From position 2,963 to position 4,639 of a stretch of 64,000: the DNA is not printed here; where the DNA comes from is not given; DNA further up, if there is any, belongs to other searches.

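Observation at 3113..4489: Radical SAM enzyme with a ~120-aa Cys-rich N-terminal extension and a Cys-rich C-terminus, adjacent to an Lgt-family gene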

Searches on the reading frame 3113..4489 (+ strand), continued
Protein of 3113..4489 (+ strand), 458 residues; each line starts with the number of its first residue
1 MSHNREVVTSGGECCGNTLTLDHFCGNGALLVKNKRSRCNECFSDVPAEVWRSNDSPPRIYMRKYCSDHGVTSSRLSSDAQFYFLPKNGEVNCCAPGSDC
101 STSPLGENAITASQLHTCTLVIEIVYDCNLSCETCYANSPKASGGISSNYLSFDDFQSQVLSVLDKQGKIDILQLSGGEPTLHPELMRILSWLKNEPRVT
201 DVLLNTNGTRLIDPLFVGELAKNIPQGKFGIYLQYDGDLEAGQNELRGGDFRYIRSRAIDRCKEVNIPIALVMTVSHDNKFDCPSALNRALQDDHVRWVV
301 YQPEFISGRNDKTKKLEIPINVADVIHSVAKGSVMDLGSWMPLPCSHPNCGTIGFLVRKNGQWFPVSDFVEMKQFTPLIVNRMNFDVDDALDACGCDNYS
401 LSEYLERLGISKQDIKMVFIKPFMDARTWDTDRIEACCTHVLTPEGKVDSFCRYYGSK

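Call 26: search_protein_families(library=ncbifam, proteins=[L049:6962-8365:+, L055:6872-8368:+, L064:6884-8371:+, L044:6851-8491:+, L053:6926-8434:+, L049:6214-6990:+, L055:6186-6956:+, L064:6244-6975:+, L053:8438-9196:+, L012:11673-12362:+], max_evalue=1e-10)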
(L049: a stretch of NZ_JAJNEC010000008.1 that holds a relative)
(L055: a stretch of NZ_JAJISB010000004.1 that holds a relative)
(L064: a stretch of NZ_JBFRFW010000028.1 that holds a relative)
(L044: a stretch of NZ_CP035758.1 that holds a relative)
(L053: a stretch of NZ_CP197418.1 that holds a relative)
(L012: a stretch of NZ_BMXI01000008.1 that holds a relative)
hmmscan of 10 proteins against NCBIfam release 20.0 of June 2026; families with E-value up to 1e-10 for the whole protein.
L049:6962-8365:+ (467 aa): 16 families
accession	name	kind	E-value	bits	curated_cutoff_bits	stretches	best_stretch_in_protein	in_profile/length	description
NF045646.2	rSAM_Se_TrsS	equivalog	2.6e-98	329.5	490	1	12-455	3-440/441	radical SAM (seleno)protein TrsS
NF045702.1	rSAM_GDGT_ether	equivalog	6.4e-86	288.9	450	1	12-320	2-312/486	tetraether lipid synthase Tes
NF045703.1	rSAM_Tes_intein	exception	4.8e-44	150.5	1700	2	126-319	625-816/1040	tetraether lipid synthase Tes, intein-containing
TIGR02666.1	moaA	equivalog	5.5e-18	65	284.05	1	101-280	15-198/336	GTP 3',8-cyclase MoaA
NF050035.1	rSAM_WgK_link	exception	3.2e-16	59.3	650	1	93-259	6-168/367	radical SAM/SPASM peptide maturase WgkB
NF001199.0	PRK00164.2-1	equivalog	4.2e-15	55.7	231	1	100-297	16-205/308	GTP 3',8-cyclase MoaA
TIGR03962.1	mycofact_rSAM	equivalog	3.7e-14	52.7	265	1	95-258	12-171/339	mycofactocin radical SAM maturase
TIGR04317.1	W_rSAM_matur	equivalog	2.5e-13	49.9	380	1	99-238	7-140/349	tungsten cofactor oxidoreductase radical SAM maturase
TIGR04055.1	rSAM_NirJ2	equivalog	1.2e-12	48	500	1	102-304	6-202/326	putative heme d1 biosynthesis radical SAM protein NirJ2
TIGR02668.1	moaA_archaeal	equivalog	2.3e-12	46.5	325.25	1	100-265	14-175/303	GTP 3',8-cyclase MoaA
NF045574.1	sacti_mat_StsB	exception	2.6e-12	46.4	625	1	100-241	100-235/466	StsB family radical SAM/SPASM domain sactipeptide maturase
NF038283.1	viperin_w_prok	equivalog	5.7e-12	45.4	180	1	102-216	8-123/281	viperin family antiviral radical SAM protein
TIGR04054.1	rSAM_NirJ1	equivalog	8.1e-12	44.4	650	1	93-197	33-133/387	putative heme d1 biosynthesis radical SAM protein NirJ1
TIGR04051.1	rSAM_NirJ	equivalog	1.7e-11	43.7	515.45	1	101-195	7-97/354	heme d1 biosynthesis radical SAM protein NirJ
TIGR03977.1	rSAM_pair_HxsC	equivalog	2.1e-11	43.3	267.9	1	99-205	28-130/292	His-Xaa-Ser system radical SAM maturase HxsC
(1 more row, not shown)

L055:6872-8368:+ (498 aa): 17 families
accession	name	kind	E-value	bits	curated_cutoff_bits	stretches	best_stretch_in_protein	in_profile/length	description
NF045646.2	rSAM_Se_TrsS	equivalog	8.4e-101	337.7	490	1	42-482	3-436/441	radical SAM (seleno)protein TrsS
NF045702.1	rSAM_GDGT_ether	equivalog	1.3e-88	297.7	450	2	42-361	2-323/486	tetraether lipid synthase Tes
NF045703.1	rSAM_Tes_intein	exception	1.7e-43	148.7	1700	1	157-349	626-816/1040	tetraether lipid synthase Tes, intein-containing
TIGR02666.1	moaA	equivalog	1.4e-16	60.5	284.05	1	131-314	15-202/336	GTP 3',8-cyclase MoaA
TIGR04317.1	W_rSAM_matur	equivalog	5.6e-16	58.6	380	1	129-268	7-140/349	tungsten cofactor oxidoreductase radical SAM maturase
NF038283.1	viperin_w_prok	equivalog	1.1e-15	57.6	180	1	132-265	8-141/281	viperin family antiviral radical SAM protein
NF050035.1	rSAM_WgK_link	exception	3.4e-15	55.9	650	1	123-280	6-159/367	radical SAM/SPASM peptide maturase WgkB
NF001199.0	PRK00164.2-1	equivalog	2.8e-14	53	231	1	130-298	16-180/308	GTP 3',8-cyclase MoaA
TIGR02668.1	moaA_archaeal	equivalog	2.1e-13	49.9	325.25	1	130-294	14-174/303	GTP 3',8-cyclase MoaA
TIGR04055.1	rSAM_NirJ2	equivalog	7.5e-13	48.7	500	1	132-316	6-183/326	putative heme d1 biosynthesis radical SAM protein NirJ2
TIGR03962.1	mycofact_rSAM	equivalog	1.2e-12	47.6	265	1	126-271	13-151/339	mycofactocin radical SAM maturase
NF012164.0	AlbA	equivalog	3e-12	45.7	850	1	129-254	116-236/442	subtilosin maturase AlbA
TIGR04167.1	rSAM_SeCys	equivalog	5.1e-12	45.6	300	1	130-266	12-145/303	arsenosugar biosynthesis radical SAM (seleno)protein ArsS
NF045574.1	sacti_mat_StsB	exception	1.3e-11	44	625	1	131-270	101-234/466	StsB family radical SAM/SPASM domain sactipeptide maturase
TIGR04546.1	rSAM_ahbC_deAc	equivalog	2.6e-11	42.9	650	0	129-314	42-220/390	12,18-didecarboxysiroheme deacetylase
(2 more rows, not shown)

L064:6884-8371:+ (495 aa): 8 families
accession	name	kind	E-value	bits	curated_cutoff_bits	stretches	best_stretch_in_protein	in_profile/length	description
NF045646.2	rSAM_Se_TrsS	equivalog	8.4e-89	298.1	490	1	40-333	2-293/441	radical SAM (seleno)protein TrsS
NF045702.1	rSAM_GDGT_ether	equivalog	1.1e-78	265.1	450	1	40-333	1-295/486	tetraether lipid synthase Tes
NF045703.1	rSAM_Tes_intein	exception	9.8e-40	136.2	1700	2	174-347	645-816/1040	tetraether lipid synthase Tes, intein-containing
TIGR02666.1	moaA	equivalog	1.4e-17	63.7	284.05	1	129-309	14-198/336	GTP 3',8-cyclase MoaA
TIGR04317.1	W_rSAM_matur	equivalog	7.1e-14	51.7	380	1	128-258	7-132/349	tungsten cofactor oxidoreductase radical SAM maturase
TIGR03962.1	mycofact_rSAM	equivalog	1.7e-13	50.5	265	1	125-288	13-169/339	mycofactocin radical SAM maturase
TIGR02668.1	moaA_archaeal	equivalog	1.7e-11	43.7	325.25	1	129-292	14-173/303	GTP 3',8-cyclase MoaA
NF001199.0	PRK00164.2-1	equivalog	6.9e-11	41.8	231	0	129-292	16-175/308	GTP 3',8-cyclase MoaA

L044:6851-8491:+ (546 aa): 17 families
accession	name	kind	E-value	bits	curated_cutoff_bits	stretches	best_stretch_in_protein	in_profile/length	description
NF045646.2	rSAM_Se_TrsS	equivalog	3.7e-114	381.7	490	1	49-490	3-431/441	radical SAM (seleno)protein TrsS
NF045702.1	rSAM_GDGT_ether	equivalog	7.5e-105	351.3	450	2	49-355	2-312/486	tetraether lipid synthase Tes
NF045703.1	rSAM_Tes_intein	exception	1.2e-56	192.2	1700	2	162-491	626-980/1040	tetraether lipid synthase Tes, intein-containing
TIGR02666.1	moaA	equivalog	1.2e-16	60.6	284.05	1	137-335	14-218/336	GTP 3',8-cyclase MoaA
NF045574.1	sacti_mat_StsB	exception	7.3e-15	54.8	625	1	136-298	99-253/466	StsB family radical SAM/SPASM domain sactipeptide maturase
TIGR04317.1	W_rSAM_matur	equivalog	1.1e-14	54.3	380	1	136-270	7-137/349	tungsten cofactor oxidoreductase radical SAM maturase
TIGR04054.1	rSAM_NirJ1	equivalog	1.5e-14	53.4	650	1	134-340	37-240/387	putative heme d1 biosynthesis radical SAM protein NirJ1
NF001199.0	PRK00164.2-1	equivalog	6.6e-14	51.8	231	1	137-304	16-181/308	GTP 3',8-cyclase MoaA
TIGR04053.2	TIGR04053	equivalog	3e-13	49.8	395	1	127-340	2-214/366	TIGR04053 family radical SAM/SPASM domain-containing protein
NF050035.1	rSAM_WgK_link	exception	6e-13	48.5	650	1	129-293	5-167/367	radical SAM/SPASM peptide maturase WgkB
TIGR03962.1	mycofact_rSAM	equivalog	8.7e-13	48.1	265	1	132-291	12-169/339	mycofactocin radical SAM maturase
NF038283.1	viperin_w_prok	equivalog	1.3e-12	47.4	180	1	139-227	8-101/281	viperin family antiviral radical SAM protein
TIGR04055.1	rSAM_NirJ2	equivalog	1.6e-12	47.6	500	1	139-310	6-173/326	putative heme d1 biosynthesis radical SAM protein NirJ2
TIGR02668.1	moaA_archaeal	equivalog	5.1e-12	45.4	325.25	1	137-301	14-176/303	GTP 3',8-cyclase MoaA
TIGR04546.1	rSAM_ahbC_deAc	equivalog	1.4e-11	43.9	650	1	136-320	42-221/390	12,18-didecarboxysiroheme deacetylase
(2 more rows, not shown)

L053:6926-8434:+ (502 aa): 6 families
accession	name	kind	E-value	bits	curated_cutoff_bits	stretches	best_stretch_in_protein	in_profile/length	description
NF045646.2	rSAM_Se_TrsS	equivalog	1.5e-94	317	490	1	30-488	2-431/441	radical SAM (seleno)protein TrsS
NF045702.1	rSAM_GDGT_ether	equivalog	3.2e-77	260.2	450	2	31-345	2-319/486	tetraether lipid synthase Tes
NF045703.1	rSAM_Tes_intein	exception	2.5e-38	131.5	1700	2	30-134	54-159/1040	tetraether lipid synthase Tes, intein-containing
TIGR03962.1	mycofact_rSAM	equivalog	1.1e-14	54.4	265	1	118-263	16-156/339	mycofactocin radical SAM maturase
TIGR04317.1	W_rSAM_matur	equivalog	1.1e-12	47.8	380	1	117-241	7-127/349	tungsten cofactor oxidoreductase radical SAM maturase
TIGR04311.1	rSAM_Geo_metal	subfamily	1.7e-11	43.8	400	1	118-255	7-143/423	radical SAM/SPASM family putative metalloenzyme maturase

L049:6214-6990:+ (258 aa): 0 families

L055:6186-6956:+ (256 aa): 2 families
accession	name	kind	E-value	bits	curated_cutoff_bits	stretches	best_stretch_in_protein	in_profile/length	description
NF000778.0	PRK00052.3-4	equivalog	8.3e-19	68.2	334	1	7-244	6-242/252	prolipoprotein diacylglyceryl transferase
TIGR00544.1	lgt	equivalog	1.8e-12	47.3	118.9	1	4-218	12-236/280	prolipoprotein diacylglyceryl transferase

L064:6244-6975:+ (243 aa): 1 family
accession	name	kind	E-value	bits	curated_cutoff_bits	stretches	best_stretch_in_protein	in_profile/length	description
NF000778.0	PRK00052.3-4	equivalog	9.2e-11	41.8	334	0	74-225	88-242/252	prolipoprotein diacylglyceryl transferase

L053:8438-9196:+ (252 aa): 2 families
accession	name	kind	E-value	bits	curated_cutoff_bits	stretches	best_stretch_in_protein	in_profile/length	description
NF000778.0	PRK00052.3-4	equivalog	6e-23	81.8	334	1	8-219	15-231/252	prolipoprotein diacylglyceryl transferase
TIGR00544.1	lgt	equivalog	8.1e-11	41.8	118.9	0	9-205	25-237/280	prolipoprotein diacylglyceryl transferase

L012:11673-12362:+ (229 aa): 0 families

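Call 42: predict_structure(alignment_id=A2)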
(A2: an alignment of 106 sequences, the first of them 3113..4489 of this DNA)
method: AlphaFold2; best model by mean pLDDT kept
length: 458 residues; sequences in the alignment: 106
mean_pLDDT: 88.6   pTM: 0.90
mean pLDDT of the five models: 88.6, 88.0, 87.6, 87.1, 86.8
residues with pLDDT >= 90: 321; 70-90: 83; 50-70: 41; < 50: 13
segments of 3 or more residues with pLDDT < 50: 387-399
pLDDT, mean of each block of 10 residues (from residue 1): 88 82 93 96 97 95 98 97 86 62 68 69 95 90 86 97 92 95 97 96 96 98 95 94 86 96 97 96 97 95 94 95 98 92 84 93 93 70 50 40 75 91 96 90 93 92
secondary structure, 60 per line:
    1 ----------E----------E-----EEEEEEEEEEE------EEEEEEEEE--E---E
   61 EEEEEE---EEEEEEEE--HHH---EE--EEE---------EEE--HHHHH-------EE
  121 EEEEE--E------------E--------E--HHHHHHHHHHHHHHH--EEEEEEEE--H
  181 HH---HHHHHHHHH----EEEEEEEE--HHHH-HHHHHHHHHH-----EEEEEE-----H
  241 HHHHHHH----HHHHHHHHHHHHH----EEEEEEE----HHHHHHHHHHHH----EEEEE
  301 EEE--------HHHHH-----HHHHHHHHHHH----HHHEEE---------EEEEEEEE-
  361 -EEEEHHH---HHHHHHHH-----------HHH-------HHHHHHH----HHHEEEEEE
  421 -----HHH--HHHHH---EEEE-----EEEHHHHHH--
elements in order: E28-38 E45-53 E60-66 E70-77 E90-92 E102-104 H107-111 E119-125 H153-167 E170-177 H186-194 E199-206 H209-212 H214-223 E229-234 H240-247 H252-264 E269-275 H280-291 E296-303 H312-316 H322-332 E340-342 E352-359 E362-365 H372-379 H401-407 E415-420 H431-435 E439-442 E448-450 H451-456

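Call 46: fold_search(model_id=the predicted structure, library=pdb)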
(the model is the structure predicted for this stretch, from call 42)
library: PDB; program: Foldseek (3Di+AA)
matches with E <= 10: 1611; with E <= 0.001: 97
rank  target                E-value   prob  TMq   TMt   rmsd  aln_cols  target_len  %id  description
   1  7tol                  1.6e-25  1.00  0.73  0.68   8.0       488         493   23  X-ray crystal structure of glycerol dibiphytanyl glycerol tetraether - macrocyclic archaeol synthase (GDGT-MAS) from Met (released 2022-08-31)
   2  7tom                  4.0e-25  1.00  0.73  0.67   8.7       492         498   22  X-ray crystal structure of glycerol dibiphytanyl glycerol tetraether - macrocyclic archaeol synthase (GDGT-MAS) from Met (released 2022-08-31)
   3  6efn                  1.3e-10  1.00  0.39  0.46   3.2       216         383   19  Structure of a RiPP maturase, SkfB (released 2018-10-24)
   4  9gmc_C                3.7e-08  1.00  0.32  0.38   4.7       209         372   20  Crystal structure of the complex formed between the radical SAM protein ChlB and the R3A mutant of ChlA (released 2025-06-25)
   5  5v1t_A                9.6e-08  1.00  0.32  0.33   3.7       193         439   18  Crystal structure of Streptococcus suis SuiB bound to precursor peptide SuiA (released 2017-08-30)
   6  9gm3_C                1.8e-07  1.00  0.32  0.39   4.6       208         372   19  Crystal structure of the complex formed between the radical SAM protein ChlB and the leader region of its precursor su (released 2025-06-25)
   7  3cb8_A                2.0e-07  1.00  0.37  0.64   3.8       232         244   17  4Fe-4S-Pyruvate formate-lyase activating enzyme in complex with AdoMet and a peptide substrate (released 2008-10-28)
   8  2fb2_A                2.0e-07  1.00  0.42  0.57   7.0       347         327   12  Structure of the MoaA Arg17/266/268/Ala triple mutant (released 2006-05-09)
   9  7vob                  2.2e-07  1.00  0.34  0.47   2.9       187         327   20  The crystal structure of a Radical SAM Enzyme BlsE involved in the Biosynthesis of Blasticidin S (released 2022-05-04)
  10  9dfn                  2.2e-07  1.00  0.34  0.54   4.9       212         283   22  X-ray crystal structure of the second viperin-like enzyme from Trichoderma virens with bound CTP and SAM (released 2025-02-19)
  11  8fo0                  2.5e-07  1.00  0.38  0.66   3.6       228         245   17  The structure of a crystallizable variant of E. coli pyruvate formate-lyase activating enzyme bound to a partially cleav (released 2023-05-24)
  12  9dfw_B                2.6e-07  1.00  0.37  0.55   4.3       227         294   20  X-ray crystal structure of an engineered Viperin-like enzyme from T. virens with bound CTP and SAM (released 2025-02-12)
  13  7n7h                  3.2e-07  1.00  0.33  0.51   3.7       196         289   17  X-ray crystal structure of Viperin-like enzyme from Nematostella vectensis (released 2021-07-07)
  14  9dfu                  3.8e-07  1.00  0.38  0.59   3.5       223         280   17  X-ray crystal structure of the second Viperin-like enzyme from T. virens variant F40H with bound CTP and SAM (released 2025-02-19)
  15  5v1q_B                4.3e-07  1.00  0.33  0.34   3.0       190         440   17  Crystal structure of Streptococcus suis SuiB (released 2017-08-30)
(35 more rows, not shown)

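Call 51: find_homologous_proteins(query=L062:5708-6529:+)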
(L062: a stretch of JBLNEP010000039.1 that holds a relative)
Query L062:5708-6529:+ (273 aa): 4579 proteins with E <= 0.001 among 8000 candidates; the best 120 are listed.
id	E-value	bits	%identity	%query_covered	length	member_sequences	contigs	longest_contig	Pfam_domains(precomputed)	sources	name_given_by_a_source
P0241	3.9e-168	577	99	93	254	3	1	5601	PF01790.24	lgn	-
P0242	1.1e-126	441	76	97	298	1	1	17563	PF01790.24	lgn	-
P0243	9.7e-123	428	77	89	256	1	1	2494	PF01790.24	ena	-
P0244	2.2e-122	426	77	89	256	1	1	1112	PF01790.24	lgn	-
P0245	7.3e-122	425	77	89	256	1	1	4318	PF01790.24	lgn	-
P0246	1.3e-121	424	77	89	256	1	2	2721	PF01790.24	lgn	-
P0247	2.2e-121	423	75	91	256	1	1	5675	PF01790.24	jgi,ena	-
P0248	4.5e-121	422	77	89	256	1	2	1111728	PF01790.24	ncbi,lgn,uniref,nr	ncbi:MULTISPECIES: prolipoprotein diacylglyceryl transferase [Kamptonema]|uniref:prolipoprotein diac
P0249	8.6e-121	421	75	89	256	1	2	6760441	PF01790.24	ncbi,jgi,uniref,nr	ncbi:prolipoprotein diacylglyceryl transferase [Kamptonema animale CS-326]|jgi:phosphatidylglycerol:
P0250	1.4e-120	420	76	89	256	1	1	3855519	PF01790.24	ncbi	ncbi:prolipoprotein diacylglyceryl transferase [Phormidium nigroviride]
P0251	1.5e-120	420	73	94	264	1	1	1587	PF01790.24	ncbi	-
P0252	8.2e-120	418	75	91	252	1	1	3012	PF01790.24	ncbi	-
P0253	1.1e-119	418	75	89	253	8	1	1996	PF01790.24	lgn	-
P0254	1.2e-119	417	74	90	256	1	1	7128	PF01790.24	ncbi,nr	ncbi:MAG TPA: prolipoprotein diacylglyceryl transferase family protein [Kamptonema sp.]|nr:prolipopr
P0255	1.9e-119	417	76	88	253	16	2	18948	PF01790.24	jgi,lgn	jgi:prolipoprotein diacylglyceryltransferase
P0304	2.5e-115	403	71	89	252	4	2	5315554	PF01790.24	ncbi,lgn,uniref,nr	ncbi:Prolipoprotein diacylglyceryl transferase [Crinalium epipsammum PCC 9333]|uniref:Prolipoprotein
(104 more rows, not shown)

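Call 55: find_encoding_contigs(protein=P0304, flank=5000, max_places=1)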
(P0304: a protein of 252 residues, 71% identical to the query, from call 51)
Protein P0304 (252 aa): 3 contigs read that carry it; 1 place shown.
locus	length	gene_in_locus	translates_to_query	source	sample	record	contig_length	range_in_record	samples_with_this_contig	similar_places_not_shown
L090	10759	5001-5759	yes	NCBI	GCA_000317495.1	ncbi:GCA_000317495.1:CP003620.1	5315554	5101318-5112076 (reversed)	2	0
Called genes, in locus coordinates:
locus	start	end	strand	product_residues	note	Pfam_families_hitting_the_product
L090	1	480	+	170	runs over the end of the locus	PF00578:AhpC-TSA, PF08534:Redoxin, PF13905:Thioredoxin_8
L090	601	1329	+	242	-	PF00696:AA_kinase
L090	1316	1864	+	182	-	PF01765:RRF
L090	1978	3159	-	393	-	PF14306:PUA_2, PF01747:ATP-sulfurylase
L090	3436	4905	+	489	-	PF04970:LRAT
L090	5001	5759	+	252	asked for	PF01790:LGT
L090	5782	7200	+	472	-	PF23545:Zn_ribbon_HMPTM, PF04055:Radical_SAM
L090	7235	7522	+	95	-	-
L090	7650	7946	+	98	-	-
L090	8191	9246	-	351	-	PF02540:NAD_synthase (weak), PF03054:tRNA_Me_trans, PF06508:QueC (weak), PF20259:tRNA_Me_trans_M, PF20258:tRNA_Me_trans_C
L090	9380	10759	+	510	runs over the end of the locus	PF03853:YjeF_N, PF01256:Carb_kinase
